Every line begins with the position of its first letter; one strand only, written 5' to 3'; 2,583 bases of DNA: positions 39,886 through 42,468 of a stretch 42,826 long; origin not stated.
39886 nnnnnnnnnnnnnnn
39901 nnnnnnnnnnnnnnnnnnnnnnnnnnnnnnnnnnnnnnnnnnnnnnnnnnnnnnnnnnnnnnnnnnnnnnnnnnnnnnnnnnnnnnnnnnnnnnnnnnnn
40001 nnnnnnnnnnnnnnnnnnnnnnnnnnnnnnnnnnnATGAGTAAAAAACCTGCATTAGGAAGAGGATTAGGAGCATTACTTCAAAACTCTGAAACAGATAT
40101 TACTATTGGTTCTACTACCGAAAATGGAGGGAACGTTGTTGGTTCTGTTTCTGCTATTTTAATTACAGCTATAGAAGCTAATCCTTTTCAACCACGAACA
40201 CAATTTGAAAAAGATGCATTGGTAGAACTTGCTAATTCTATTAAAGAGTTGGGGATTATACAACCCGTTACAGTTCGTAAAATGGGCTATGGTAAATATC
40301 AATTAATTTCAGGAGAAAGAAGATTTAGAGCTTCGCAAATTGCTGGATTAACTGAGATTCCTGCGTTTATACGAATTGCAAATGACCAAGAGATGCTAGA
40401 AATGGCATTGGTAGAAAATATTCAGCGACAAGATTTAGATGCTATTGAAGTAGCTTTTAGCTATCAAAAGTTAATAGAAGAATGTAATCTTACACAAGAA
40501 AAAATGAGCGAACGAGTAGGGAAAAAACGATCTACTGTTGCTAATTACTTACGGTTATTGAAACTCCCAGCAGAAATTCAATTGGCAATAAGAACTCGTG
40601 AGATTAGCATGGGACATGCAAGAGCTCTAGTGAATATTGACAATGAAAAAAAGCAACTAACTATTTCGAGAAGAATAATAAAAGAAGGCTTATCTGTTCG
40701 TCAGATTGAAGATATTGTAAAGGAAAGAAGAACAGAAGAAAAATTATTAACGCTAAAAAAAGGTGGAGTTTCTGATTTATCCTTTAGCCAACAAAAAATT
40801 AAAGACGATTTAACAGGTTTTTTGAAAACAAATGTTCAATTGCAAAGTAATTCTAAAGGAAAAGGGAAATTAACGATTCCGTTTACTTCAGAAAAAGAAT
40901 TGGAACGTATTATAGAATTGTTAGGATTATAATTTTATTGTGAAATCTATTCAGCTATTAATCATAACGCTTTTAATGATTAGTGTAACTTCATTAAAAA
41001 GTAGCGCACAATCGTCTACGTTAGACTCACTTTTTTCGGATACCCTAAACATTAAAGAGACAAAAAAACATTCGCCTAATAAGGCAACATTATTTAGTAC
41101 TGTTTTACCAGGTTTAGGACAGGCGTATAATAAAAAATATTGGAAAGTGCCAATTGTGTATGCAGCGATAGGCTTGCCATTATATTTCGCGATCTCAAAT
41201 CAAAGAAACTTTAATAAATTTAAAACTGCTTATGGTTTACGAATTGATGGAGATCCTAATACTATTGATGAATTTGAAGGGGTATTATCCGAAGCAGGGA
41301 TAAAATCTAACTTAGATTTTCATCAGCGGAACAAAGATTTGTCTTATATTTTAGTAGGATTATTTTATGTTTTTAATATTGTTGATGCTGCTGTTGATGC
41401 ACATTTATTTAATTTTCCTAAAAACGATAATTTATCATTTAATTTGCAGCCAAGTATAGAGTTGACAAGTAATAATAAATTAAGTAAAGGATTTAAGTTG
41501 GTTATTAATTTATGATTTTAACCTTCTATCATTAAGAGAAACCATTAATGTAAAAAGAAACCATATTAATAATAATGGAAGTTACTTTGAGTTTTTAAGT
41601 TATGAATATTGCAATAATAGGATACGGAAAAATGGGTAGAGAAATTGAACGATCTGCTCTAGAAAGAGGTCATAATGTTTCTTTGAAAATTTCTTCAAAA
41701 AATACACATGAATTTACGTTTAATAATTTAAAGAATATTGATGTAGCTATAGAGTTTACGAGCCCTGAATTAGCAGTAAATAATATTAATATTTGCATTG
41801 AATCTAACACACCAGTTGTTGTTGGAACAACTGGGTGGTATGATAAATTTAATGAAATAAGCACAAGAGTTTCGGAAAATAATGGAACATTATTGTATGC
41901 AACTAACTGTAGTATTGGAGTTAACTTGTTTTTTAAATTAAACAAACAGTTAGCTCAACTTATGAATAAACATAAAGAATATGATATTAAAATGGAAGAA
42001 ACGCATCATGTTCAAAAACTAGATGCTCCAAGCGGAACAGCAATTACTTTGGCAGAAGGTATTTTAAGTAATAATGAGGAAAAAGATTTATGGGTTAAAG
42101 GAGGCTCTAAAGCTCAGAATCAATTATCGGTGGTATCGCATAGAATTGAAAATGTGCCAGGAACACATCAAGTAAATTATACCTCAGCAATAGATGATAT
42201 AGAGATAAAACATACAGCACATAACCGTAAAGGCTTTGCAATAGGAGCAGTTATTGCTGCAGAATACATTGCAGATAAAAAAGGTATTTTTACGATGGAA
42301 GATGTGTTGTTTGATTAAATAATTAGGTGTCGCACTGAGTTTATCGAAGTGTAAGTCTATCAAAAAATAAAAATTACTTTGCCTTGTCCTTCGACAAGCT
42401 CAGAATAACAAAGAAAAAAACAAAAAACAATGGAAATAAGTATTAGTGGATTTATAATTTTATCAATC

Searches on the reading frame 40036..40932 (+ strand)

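Call 39: search_protein_families(library=pfam, max_evalue=0.00001, proteins=[window:40036-40932:+])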
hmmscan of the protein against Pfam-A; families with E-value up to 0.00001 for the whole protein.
window:40036-40932:+ (298 aa): 3 families
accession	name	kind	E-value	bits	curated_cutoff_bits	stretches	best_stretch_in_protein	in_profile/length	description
PF17762.8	HTH_ParB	-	1.6e-37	128.2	22.6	1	132-231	1-100/102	ParB HTH domain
PF02195.25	ParB_N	-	2e-34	117.9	26.3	1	38-130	3-95/95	ParB N-terminal domain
PF23552.2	ParB_C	-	2e-09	37.2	23.8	1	255-296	8-49/50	ParB dimerisation domain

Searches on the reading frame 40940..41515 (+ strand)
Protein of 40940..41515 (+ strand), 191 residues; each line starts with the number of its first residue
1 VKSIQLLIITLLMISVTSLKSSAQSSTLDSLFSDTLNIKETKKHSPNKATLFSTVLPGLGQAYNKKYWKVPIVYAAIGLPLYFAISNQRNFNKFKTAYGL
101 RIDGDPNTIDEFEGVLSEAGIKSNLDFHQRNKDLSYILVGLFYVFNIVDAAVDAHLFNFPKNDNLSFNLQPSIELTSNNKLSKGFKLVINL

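Call 39: search_protein_families(library=pfam, max_evalue=0.00001, proteins=[window:40940-41515:+])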
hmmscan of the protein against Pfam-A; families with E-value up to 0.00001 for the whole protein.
window:40940-41515:+ (191 aa): 1 family
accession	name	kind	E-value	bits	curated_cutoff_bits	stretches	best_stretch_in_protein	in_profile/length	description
PF18935.5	DUF5683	-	1.3e-47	162.1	26.7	1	43-190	2-150/151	Family of unknown function (DUF5683)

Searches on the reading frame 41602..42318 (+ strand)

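Call 39: search_protein_families(library=pfam, max_evalue=0.00001, proteins=[window:41602-42318:+])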
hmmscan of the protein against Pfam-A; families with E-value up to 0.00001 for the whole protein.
window:41602-42318:+ (238 aa): 2 families
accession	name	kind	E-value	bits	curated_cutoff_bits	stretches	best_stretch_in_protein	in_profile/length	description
PF05173.19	DapB_C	-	1.7e-38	131.8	27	1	106-236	1-121/121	Dihydrodipicolinate reductase, C-terminus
PF01113.26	DapB_N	-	1e-15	58.3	25.6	1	1-102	1-123/124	Dihydrodipicolinate reductase, N-terminus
